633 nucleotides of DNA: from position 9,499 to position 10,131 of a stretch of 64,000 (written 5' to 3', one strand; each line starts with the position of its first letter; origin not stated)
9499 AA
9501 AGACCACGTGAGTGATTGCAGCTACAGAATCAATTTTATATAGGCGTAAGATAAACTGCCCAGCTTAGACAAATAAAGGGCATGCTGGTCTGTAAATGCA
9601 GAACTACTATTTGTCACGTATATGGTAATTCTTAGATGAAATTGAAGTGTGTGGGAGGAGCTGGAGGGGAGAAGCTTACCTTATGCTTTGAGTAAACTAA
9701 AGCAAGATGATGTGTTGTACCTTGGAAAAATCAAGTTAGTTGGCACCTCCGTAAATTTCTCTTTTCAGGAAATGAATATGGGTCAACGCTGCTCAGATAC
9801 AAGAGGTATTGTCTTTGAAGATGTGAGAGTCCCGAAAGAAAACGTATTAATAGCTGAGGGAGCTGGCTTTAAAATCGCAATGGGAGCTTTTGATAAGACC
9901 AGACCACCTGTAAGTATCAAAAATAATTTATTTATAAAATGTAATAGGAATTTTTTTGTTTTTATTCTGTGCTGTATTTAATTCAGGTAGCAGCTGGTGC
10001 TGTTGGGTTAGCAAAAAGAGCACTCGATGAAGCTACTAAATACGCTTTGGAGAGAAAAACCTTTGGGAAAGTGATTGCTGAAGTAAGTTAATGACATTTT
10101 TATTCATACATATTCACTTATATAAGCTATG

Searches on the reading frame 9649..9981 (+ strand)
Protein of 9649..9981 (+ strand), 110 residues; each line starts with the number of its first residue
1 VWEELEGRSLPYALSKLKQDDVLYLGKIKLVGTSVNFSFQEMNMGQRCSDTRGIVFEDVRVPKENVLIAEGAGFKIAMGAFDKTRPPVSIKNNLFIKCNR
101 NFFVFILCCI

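Call 56: search_protein_families(library=pfam, proteins=[window:9649-9981:+], max_evalue=0.001)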
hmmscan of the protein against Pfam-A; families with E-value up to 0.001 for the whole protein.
window:9649-9981:+ (110 aa): 0 families

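Call 76: search_solved_structures(query=window:9649-9981:+, max_evalue=0.001)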
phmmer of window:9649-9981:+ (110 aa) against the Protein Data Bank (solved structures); distinct sequences matched with E-value up to 0.001: 28.
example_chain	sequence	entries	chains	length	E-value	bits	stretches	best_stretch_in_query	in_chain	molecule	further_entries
3mdd_A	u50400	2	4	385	9.6e-25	90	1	35-89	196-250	MEDIUM CHAIN ACYL-COA DEHYDROGENASE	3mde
1udy_A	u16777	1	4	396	9.8e-25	89.9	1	35-89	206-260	Acyl-CoA dehydrogenase, medium-chain specific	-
4p13_A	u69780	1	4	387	7e-24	87.2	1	35-89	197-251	Medium-chain specific acyl-CoA dehydrogenase, mitochondrial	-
1ege_A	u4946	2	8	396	7e-24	87.2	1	35-89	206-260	MEDIUM CHAIN ACYL-COA DEHYDROGENASE | Acyl-CoA dehydrogenase, medium-chain specific, mitochondrial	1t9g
2a1t_A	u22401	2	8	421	7.8e-24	87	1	35-89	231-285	Acyl-CoA dehydrogenase, medium-chain specific, mitochondrial precursor | Medium-chain specific acyl-CoA dehydrogenase, mitochondrial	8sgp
1egc_A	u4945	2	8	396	5e-23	84.4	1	35-89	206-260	MEDIUM CHAIN ACYL-COA DEHYDROGENASE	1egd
1ukw_A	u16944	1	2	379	5.4e-10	42.5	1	43-89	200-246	acyl-CoA dehydrogenase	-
5ol2_C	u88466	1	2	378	2.6e-09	40.3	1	35-86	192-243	Acyl-CoA dehydrogenase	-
1jqi_A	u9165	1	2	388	8.6e-08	35.4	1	37-86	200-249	short chain acyl-CoA dehydrogenase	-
1buc_A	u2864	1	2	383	3e-07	33.7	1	37-87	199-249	BUTYRYL-COA DEHYDROGENASE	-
4l1f_A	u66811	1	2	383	6.8e-07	32.5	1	37-87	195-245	Acyl-CoA dehydrogenase domain protein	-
2vig_A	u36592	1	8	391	1.9e-06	31.1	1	38-86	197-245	SHORT-CHAIN SPECIFIC ACYL-COA DEHYDROGENASE,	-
7y0a_A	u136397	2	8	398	2e-06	31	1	38-86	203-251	Short-chain specific acyl-CoA dehydrogenase, mitochondrial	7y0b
8sgs_A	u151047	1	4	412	2.1e-06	30.9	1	38-86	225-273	Short-chain specific acyl-CoA dehydrogenase, mitochondrial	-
2z1q_A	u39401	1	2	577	1.5e-05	28.2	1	35-82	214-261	Acyl-CoA dehydrogenase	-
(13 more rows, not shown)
